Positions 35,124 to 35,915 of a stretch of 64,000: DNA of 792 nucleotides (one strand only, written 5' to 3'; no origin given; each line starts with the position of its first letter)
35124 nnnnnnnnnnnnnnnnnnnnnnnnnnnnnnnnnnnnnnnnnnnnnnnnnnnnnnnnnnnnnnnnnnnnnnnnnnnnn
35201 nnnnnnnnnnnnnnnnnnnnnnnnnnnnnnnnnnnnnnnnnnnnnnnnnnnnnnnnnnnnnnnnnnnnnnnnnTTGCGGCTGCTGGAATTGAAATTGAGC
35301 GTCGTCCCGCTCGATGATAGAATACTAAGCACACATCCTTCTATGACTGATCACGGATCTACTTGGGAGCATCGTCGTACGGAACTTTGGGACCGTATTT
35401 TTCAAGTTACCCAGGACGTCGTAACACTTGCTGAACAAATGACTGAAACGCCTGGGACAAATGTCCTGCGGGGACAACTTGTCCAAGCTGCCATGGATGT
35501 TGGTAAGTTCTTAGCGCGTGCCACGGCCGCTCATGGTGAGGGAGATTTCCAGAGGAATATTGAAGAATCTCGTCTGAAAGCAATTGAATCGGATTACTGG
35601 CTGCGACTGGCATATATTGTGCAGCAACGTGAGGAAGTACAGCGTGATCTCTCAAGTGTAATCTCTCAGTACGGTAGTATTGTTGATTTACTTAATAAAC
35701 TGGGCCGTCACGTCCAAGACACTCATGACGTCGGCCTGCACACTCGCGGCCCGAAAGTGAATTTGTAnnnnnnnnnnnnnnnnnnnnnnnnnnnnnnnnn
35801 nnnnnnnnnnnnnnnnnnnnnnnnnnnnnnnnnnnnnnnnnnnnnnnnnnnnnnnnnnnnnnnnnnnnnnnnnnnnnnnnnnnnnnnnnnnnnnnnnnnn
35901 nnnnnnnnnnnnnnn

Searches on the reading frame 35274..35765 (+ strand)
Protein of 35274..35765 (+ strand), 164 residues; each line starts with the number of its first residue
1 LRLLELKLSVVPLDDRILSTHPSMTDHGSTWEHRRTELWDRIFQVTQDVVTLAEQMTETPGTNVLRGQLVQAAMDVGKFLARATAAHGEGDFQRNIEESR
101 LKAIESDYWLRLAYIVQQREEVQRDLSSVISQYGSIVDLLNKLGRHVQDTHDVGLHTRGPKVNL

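Call 60: search_protein_families(library=pfam, proteins=[window:35274-35765:+], max_evalue=0.001)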
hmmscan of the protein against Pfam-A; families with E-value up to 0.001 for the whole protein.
window:35274-35765:+ (164 aa): 1 family
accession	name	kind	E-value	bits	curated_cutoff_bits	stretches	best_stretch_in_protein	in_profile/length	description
PF05635.17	23S_rRNA_IVP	-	1.2e-06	29.2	33.8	1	36-120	3-86/106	23S rRNA-intervening sequence protein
